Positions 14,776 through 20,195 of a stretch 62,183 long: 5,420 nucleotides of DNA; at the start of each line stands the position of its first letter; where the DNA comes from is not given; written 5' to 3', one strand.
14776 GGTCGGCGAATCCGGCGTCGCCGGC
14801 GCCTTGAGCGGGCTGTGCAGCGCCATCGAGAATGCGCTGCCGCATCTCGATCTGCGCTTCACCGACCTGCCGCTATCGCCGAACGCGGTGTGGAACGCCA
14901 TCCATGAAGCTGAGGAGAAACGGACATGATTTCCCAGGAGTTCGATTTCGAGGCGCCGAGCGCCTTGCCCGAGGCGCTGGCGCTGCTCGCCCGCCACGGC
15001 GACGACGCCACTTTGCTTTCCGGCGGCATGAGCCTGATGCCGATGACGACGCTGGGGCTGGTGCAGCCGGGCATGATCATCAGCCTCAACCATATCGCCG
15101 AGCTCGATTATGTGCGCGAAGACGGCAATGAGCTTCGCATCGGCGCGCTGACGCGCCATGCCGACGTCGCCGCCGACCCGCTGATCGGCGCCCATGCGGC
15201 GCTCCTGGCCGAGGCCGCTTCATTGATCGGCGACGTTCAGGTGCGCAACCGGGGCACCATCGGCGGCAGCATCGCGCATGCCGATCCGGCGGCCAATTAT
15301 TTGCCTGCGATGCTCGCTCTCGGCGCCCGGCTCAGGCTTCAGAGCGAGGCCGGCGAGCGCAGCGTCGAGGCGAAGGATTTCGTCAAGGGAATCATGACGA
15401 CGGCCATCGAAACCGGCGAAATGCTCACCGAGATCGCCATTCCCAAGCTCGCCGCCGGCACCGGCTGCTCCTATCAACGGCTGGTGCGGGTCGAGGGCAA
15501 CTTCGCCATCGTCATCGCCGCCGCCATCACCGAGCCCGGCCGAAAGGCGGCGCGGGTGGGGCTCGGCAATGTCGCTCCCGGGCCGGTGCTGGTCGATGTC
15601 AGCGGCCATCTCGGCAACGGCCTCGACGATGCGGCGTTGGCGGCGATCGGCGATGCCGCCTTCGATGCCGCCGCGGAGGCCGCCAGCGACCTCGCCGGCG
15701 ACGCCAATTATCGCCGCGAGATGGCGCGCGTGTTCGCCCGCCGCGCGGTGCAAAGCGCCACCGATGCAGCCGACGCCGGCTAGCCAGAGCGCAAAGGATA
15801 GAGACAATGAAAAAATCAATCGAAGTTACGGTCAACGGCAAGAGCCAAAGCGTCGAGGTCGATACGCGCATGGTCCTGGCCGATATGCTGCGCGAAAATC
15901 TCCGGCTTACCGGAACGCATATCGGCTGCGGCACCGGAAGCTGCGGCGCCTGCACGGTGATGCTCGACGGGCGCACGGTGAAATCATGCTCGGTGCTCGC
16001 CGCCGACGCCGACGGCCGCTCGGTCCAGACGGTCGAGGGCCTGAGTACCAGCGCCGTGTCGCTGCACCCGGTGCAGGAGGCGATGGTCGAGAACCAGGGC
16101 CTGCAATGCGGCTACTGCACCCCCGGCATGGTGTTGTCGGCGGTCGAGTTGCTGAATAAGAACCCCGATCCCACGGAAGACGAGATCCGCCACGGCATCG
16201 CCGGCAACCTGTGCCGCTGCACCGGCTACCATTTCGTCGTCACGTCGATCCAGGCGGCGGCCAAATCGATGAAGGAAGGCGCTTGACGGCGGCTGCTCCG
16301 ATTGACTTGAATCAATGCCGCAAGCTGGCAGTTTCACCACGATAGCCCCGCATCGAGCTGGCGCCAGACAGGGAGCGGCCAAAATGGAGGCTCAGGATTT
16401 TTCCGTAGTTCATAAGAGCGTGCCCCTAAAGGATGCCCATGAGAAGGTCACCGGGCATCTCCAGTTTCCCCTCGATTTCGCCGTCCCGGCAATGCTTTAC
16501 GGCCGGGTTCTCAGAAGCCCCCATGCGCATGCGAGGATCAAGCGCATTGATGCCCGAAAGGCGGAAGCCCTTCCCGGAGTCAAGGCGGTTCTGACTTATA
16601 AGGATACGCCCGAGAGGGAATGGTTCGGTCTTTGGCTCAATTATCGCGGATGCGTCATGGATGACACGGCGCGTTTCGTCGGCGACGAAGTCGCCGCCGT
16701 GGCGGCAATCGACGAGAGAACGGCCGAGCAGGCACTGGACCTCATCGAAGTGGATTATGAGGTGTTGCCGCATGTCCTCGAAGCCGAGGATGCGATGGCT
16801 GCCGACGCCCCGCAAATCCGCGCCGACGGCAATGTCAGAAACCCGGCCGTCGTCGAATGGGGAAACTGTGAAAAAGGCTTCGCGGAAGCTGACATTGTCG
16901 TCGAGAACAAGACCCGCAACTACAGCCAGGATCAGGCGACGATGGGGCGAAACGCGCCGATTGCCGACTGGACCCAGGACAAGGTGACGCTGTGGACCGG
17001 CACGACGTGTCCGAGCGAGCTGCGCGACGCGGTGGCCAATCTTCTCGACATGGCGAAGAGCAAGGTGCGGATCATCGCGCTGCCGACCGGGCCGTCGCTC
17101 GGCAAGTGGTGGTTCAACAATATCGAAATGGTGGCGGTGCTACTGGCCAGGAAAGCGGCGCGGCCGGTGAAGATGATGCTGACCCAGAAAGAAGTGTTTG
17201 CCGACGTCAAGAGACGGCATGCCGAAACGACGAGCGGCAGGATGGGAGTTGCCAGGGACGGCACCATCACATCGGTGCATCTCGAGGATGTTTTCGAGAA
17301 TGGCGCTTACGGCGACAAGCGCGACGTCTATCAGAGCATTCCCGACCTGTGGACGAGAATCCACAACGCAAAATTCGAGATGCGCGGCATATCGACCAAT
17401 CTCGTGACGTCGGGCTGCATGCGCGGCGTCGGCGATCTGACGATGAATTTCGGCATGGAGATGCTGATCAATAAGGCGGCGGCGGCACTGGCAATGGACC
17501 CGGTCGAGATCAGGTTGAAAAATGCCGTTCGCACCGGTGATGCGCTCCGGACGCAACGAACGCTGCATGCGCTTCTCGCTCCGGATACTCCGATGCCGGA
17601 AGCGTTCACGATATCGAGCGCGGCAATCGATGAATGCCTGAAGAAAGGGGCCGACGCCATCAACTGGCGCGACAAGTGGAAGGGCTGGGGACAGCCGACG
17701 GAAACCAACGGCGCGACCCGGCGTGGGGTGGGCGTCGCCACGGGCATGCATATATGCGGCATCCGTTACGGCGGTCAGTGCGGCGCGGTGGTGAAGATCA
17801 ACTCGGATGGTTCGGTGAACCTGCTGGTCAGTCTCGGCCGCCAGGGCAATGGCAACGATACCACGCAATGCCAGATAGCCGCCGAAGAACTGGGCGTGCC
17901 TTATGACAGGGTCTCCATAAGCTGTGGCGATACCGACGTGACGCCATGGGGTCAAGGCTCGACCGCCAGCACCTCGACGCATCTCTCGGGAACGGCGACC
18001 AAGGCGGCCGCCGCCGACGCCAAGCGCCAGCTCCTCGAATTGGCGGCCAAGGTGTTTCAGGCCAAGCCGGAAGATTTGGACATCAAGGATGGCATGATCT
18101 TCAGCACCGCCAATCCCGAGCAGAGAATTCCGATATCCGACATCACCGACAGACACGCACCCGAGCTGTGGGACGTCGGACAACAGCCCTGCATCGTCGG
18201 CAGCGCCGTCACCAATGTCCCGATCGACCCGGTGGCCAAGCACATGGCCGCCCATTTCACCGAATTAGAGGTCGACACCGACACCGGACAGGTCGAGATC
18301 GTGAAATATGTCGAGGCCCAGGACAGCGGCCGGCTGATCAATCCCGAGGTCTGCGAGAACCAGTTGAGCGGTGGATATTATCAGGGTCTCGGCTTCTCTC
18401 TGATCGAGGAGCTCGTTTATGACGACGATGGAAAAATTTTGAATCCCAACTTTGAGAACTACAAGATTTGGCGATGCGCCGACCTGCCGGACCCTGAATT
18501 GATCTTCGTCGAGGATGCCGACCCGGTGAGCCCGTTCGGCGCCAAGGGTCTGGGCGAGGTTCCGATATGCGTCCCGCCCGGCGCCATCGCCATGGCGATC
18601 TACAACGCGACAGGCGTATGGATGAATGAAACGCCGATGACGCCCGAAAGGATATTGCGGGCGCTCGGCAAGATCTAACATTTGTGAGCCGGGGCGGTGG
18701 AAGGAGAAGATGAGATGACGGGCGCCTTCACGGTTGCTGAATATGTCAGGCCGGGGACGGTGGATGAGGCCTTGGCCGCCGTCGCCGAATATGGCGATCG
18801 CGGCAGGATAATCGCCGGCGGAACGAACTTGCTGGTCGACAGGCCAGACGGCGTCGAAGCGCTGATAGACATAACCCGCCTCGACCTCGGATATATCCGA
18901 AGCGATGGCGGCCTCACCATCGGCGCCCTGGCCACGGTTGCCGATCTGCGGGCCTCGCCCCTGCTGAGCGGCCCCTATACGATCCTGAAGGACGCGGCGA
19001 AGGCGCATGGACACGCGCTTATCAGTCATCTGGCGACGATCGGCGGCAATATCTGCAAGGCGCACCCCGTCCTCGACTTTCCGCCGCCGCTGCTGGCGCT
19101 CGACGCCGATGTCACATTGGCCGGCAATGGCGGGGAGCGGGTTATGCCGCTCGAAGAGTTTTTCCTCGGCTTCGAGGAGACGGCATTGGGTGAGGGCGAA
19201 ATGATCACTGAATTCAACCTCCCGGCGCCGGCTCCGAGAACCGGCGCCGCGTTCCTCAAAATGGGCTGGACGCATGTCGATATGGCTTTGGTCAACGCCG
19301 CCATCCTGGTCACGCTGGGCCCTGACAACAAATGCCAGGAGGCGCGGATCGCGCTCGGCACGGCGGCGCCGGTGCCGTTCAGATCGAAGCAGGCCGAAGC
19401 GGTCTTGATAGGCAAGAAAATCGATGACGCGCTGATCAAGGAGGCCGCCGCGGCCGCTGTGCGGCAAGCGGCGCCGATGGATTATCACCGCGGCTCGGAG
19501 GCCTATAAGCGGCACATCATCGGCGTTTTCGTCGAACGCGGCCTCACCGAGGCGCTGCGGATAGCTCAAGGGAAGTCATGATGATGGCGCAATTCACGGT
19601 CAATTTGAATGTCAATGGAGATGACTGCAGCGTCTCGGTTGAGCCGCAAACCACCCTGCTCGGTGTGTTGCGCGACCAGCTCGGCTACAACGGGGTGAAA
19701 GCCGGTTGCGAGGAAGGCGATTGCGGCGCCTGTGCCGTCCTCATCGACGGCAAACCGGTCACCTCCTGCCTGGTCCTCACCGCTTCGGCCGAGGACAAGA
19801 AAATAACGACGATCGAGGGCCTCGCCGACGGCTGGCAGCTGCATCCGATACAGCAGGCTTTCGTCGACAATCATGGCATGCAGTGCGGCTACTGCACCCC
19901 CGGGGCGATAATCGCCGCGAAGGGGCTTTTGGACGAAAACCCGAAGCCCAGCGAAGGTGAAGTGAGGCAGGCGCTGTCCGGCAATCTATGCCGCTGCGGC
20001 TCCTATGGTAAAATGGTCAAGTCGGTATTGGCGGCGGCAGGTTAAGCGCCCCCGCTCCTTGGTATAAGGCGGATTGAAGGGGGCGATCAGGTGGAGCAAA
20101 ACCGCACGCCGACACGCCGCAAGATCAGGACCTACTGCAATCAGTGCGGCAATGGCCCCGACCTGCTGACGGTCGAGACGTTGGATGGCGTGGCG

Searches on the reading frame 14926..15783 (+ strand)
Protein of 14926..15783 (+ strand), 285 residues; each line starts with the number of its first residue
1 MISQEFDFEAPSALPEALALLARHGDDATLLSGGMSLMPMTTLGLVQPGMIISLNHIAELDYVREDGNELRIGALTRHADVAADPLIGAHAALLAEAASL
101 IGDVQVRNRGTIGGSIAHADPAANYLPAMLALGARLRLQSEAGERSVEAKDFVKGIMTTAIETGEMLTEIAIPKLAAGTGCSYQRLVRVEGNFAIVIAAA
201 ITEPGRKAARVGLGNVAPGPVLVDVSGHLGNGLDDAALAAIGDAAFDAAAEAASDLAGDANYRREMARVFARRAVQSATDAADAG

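Call 10: search_protein_families(library=pfam, proteins=[window:14926-15783:+], max_evalue=0.00001)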
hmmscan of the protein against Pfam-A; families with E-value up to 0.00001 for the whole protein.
window:14926-15783:+ (285 aa): 2 families
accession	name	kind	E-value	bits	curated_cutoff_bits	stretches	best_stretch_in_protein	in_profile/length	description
PF00941.27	FAD_binding_5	-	2.8e-50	170.9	27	1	5-174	2-169/170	FAD binding domain in molybdopterin dehydrogenase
PF03450.22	CO_deh_flav_C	-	1.6e-08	35.1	25.5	1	182-277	2-101/102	CO dehydrogenase flavoprotein C-terminal domain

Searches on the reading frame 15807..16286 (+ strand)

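Call 10: search_protein_families(library=pfam, proteins=[window:15807-16286:+], max_evalue=0.00001)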
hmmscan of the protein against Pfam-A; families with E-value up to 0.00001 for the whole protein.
window:15807-16286:+ (159 aa): 3 families
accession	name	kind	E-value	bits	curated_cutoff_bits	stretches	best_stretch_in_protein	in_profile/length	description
PF01799.25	Fer2_2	-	6.6e-32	109.9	30.3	1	75-149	1-75/75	[2Fe-2S] binding domain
PF00111.32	Fer2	-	9.4e-10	38.7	21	1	7-65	1-56/77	2Fe-2S iron-sulfur cluster binding domain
PF13085.11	Fer2_3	-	6.7e-06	26.5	27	0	39-84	50-94/107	2Fe-2S iron-sulfur cluster binding domain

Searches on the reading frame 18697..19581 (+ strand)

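Call 10: search_protein_families(library=pfam, proteins=[window:18697-19581:+], max_evalue=0.00001)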
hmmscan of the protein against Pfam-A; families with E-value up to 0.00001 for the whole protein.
window:18697-19581:+ (294 aa): 2 families
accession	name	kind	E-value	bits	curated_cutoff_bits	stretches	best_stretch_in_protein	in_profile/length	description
PF00941.27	FAD_binding_5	-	6.5e-38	130.6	27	1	15-177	4-169/170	FAD binding domain in molybdopterin dehydrogenase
PF03450.22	CO_deh_flav_C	-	1.1e-22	80.5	25.5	1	188-286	5-102/102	CO dehydrogenase flavoprotein C-terminal domain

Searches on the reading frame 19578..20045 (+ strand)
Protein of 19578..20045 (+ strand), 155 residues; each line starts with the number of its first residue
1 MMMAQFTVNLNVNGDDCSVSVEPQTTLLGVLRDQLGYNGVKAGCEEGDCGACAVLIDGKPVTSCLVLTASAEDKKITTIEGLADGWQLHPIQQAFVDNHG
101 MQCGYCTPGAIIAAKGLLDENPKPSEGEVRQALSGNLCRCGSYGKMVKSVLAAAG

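Call 10: search_protein_families(library=pfam, proteins=[window:19578-20045:+], max_evalue=0.00001)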
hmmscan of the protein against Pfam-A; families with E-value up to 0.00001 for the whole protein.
window:19578-20045:+ (155 aa): 3 families
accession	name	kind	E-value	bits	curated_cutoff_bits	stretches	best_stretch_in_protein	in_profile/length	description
PF01799.25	Fer2_2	-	2.3e-31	108.2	30.3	1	78-150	1-74/75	[2Fe-2S] binding domain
PF00111.32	Fer2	-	6e-08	33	21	1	11-67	2-56/77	2Fe-2S iron-sulfur cluster binding domain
PF13085.11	Fer2_3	-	5.7e-07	30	27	1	41-82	49-89/107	2Fe-2S iron-sulfur cluster binding domain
